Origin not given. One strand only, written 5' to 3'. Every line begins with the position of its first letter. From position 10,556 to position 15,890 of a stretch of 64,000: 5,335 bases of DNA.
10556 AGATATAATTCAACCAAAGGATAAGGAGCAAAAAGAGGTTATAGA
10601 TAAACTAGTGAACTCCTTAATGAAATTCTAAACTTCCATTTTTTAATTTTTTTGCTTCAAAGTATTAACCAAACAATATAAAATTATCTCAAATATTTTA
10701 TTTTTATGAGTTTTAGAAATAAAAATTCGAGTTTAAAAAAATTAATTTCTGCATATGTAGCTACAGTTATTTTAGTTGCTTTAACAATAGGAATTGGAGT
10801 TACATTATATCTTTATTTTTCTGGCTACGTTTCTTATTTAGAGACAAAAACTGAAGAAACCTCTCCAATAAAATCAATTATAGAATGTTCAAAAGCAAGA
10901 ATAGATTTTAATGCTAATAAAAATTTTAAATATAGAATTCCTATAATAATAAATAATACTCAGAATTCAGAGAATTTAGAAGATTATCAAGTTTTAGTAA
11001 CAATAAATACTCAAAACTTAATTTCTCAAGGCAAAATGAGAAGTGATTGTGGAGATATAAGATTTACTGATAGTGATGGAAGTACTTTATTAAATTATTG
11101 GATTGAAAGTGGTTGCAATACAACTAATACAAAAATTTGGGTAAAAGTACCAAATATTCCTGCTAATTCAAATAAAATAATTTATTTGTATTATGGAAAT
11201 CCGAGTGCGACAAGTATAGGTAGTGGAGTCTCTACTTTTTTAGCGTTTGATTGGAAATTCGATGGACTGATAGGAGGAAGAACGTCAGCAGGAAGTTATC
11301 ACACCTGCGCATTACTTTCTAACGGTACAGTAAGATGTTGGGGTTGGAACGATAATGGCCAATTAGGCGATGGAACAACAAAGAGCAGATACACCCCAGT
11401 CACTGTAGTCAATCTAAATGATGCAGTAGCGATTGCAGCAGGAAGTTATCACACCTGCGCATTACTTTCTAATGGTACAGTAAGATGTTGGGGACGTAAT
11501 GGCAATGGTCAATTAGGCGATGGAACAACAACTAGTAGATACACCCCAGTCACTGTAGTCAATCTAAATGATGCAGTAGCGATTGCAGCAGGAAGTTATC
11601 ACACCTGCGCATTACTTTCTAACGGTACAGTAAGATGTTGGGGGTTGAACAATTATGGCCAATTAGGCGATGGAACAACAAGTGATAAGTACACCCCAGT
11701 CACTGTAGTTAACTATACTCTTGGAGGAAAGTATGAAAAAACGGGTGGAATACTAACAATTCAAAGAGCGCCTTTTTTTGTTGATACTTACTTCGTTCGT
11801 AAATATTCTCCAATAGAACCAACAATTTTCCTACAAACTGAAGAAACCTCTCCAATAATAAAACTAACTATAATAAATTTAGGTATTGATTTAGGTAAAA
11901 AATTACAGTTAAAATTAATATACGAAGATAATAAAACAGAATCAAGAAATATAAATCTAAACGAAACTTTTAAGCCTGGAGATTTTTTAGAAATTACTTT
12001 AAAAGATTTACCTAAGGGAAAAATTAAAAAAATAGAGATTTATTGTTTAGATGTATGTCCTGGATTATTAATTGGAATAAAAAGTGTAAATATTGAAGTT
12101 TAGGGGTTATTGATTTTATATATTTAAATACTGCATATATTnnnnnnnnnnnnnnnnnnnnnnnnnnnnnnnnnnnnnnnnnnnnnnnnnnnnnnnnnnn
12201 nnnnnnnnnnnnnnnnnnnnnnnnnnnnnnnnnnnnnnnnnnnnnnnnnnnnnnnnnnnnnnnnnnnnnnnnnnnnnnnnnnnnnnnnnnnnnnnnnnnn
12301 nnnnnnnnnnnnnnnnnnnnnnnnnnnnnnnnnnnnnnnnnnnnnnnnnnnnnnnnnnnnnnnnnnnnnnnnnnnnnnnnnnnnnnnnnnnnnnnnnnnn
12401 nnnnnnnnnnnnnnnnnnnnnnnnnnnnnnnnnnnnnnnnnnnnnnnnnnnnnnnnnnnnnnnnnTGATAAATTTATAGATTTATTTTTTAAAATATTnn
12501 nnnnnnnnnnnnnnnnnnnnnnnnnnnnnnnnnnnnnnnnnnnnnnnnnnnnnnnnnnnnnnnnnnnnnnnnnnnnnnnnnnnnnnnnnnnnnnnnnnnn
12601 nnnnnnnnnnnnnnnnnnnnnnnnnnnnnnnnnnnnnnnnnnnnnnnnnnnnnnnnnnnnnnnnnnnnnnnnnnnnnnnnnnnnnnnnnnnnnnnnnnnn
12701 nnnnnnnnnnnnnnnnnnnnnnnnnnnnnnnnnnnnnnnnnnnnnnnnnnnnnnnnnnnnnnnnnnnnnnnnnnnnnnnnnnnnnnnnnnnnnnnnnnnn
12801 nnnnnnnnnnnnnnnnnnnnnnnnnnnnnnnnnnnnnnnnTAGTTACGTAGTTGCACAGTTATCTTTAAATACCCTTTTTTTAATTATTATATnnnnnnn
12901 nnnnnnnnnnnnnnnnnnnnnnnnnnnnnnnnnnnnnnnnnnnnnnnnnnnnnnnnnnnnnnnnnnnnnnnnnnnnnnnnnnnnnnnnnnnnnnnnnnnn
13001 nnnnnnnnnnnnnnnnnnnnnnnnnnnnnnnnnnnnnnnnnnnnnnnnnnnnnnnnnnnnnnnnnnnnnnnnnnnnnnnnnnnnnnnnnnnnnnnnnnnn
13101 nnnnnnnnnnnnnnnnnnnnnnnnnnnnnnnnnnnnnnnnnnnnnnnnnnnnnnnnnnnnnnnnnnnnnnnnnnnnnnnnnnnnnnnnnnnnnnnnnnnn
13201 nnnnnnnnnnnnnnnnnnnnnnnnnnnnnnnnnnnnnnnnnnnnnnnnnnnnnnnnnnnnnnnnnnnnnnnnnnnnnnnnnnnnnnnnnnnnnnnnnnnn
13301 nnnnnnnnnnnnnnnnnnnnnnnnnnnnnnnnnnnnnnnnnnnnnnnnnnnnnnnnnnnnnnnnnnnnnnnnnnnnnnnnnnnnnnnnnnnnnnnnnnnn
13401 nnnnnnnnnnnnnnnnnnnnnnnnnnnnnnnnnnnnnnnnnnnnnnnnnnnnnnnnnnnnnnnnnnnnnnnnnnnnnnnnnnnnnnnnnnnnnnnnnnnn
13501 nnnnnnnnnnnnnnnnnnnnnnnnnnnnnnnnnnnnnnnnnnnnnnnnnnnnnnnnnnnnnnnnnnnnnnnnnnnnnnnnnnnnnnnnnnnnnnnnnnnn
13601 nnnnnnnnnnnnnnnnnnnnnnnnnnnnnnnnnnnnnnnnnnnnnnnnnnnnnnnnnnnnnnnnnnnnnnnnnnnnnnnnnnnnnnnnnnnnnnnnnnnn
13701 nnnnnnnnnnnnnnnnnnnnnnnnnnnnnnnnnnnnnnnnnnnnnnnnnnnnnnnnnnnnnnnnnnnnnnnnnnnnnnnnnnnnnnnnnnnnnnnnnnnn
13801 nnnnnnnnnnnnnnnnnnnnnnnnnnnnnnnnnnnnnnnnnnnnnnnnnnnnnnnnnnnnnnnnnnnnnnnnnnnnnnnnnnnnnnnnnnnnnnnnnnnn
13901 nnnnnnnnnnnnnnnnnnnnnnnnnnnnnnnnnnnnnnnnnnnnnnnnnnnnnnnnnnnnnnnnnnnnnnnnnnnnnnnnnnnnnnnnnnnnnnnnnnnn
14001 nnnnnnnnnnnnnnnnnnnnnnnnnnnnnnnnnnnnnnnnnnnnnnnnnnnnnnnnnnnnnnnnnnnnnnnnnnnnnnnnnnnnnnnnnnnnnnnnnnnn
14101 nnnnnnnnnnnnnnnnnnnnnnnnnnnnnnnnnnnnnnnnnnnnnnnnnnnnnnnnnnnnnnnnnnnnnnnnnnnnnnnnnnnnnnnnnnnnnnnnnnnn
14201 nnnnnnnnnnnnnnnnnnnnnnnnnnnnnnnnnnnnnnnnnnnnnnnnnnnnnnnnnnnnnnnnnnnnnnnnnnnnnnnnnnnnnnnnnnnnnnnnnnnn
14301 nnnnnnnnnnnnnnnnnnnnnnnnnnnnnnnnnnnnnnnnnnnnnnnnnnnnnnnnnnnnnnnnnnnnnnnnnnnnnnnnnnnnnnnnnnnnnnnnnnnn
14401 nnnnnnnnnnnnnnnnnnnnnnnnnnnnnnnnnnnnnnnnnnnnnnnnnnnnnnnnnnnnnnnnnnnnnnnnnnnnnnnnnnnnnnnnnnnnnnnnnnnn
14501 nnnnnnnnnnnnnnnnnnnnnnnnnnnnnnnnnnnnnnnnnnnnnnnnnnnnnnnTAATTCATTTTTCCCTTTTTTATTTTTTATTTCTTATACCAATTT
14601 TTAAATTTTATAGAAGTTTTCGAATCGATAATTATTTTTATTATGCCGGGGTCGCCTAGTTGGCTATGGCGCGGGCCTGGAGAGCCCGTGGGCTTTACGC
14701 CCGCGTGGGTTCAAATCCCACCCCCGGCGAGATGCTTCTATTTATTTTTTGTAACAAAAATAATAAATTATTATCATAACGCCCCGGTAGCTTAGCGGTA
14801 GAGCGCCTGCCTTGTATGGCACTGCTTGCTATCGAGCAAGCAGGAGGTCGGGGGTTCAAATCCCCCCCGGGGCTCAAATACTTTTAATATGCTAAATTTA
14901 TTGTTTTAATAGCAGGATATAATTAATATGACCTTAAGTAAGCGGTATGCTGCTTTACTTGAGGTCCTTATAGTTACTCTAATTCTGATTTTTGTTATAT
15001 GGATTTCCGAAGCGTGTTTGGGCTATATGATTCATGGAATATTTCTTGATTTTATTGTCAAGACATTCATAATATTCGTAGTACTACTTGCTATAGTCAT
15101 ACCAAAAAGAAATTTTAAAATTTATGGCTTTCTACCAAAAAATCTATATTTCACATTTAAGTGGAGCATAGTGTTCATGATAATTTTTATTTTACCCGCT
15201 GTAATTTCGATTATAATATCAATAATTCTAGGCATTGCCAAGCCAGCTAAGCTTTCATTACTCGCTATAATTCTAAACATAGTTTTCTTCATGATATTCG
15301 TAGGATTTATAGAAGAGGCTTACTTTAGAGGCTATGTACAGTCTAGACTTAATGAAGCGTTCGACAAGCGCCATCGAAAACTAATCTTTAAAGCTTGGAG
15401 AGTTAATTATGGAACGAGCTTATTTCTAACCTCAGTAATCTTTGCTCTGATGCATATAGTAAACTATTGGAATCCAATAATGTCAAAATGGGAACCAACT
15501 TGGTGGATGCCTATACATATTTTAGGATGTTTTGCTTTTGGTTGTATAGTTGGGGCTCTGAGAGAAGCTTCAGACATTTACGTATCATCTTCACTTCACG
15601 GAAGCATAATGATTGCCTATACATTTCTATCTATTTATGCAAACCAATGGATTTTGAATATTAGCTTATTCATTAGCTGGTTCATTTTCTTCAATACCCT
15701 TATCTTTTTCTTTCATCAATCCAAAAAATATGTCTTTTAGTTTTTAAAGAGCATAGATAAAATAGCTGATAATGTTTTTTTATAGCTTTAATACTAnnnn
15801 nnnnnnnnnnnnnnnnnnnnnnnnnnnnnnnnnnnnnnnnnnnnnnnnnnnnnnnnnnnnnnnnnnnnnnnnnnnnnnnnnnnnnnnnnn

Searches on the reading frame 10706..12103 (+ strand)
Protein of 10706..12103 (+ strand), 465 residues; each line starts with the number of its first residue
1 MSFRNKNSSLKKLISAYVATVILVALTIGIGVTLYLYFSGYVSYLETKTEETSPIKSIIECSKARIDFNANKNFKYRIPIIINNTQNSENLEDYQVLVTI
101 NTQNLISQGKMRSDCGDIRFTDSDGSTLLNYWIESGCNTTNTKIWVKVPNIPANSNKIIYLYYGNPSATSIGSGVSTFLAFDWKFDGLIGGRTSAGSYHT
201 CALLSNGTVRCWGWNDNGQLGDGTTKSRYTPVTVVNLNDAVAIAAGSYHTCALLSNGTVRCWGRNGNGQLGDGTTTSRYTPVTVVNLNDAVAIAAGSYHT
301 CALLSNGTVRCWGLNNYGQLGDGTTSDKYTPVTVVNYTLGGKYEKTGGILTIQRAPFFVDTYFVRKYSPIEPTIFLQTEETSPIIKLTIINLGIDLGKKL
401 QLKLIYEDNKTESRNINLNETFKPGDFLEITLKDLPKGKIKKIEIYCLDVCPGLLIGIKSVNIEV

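Call 73: search_protein_families(library=pfam, proteins=[window:10706-12103:+], max_evalue=0.001)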
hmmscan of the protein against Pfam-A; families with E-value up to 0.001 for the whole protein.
window:10706-12103:+ (465 aa): 5 families
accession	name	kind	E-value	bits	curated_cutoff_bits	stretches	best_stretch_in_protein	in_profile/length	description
PF13540.12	RCC1_2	-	4.4e-40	134.9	22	3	291-319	2-30/30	Regulator of chromosome condensation (RCC1) repeat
PF25390.1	WD40_RLD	-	2.5e-39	136.1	150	1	194-335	201-346/363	RCC1-like domain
PF00415.24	RCC1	-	6.6e-33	113.5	21.7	3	206-253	1-50/50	Regulator of chromosome condensation (RCC1) repeat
PF10102.14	DUF2341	-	6.7e-25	87.8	23.4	1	114-182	1-69/84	Domain of unknown function (DUF2341)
PF25384.1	Alsin_RLD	-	4.5e-08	33.2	100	1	261-328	246-315/405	Alsin RCC1-like domain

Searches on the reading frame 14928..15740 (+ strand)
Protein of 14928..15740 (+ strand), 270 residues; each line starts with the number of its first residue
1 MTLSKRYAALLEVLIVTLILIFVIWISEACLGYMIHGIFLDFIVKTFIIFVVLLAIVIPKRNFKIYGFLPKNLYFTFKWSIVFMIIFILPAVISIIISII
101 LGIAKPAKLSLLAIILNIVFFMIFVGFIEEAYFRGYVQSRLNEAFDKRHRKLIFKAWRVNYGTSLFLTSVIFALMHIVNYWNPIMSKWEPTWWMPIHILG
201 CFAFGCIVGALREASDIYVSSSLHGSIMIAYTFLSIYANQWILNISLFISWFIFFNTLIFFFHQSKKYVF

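Call 64: search_protein_families(library=ncbifam, proteins=[window:14928-15740:+], max_evalue=0.001)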
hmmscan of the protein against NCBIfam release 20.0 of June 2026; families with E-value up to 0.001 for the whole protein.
window:14928-15740:+ (270 aa): 6 families
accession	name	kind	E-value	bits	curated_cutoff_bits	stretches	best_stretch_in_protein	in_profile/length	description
NF040674.1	CPBP_fam_MrtP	equivalog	1e-12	48.3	250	1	114-183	245-310/354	myxosortase MrtP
NF040594.1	CPBP_fam_MrtC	equivalog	1.5e-12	47.7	195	1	105-181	104-177/221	myxosortase MrtC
NF040914.1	Mrt_core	domain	2e-12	47.1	100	1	118-184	4-66/108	myxosortase family intramembrane protease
NF040593.1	CPBP_fam_MrtX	exception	1.1e-07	31.9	180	1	80-200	96-206/238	myxosortase MrtX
NF047635.1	CPBP_Sphingo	equivalog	8.9e-06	25.3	225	1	117-182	130-190/237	CPBP family intramembrane glutamic endopeptidase, BDIM_20840 family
NF033192.3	CPBP_JDVT_MrtJ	equivalog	1.9e-05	25.2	75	1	119-193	2-70/98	JDVT-CTERM system glutamic-type intramembrane protease MrtJ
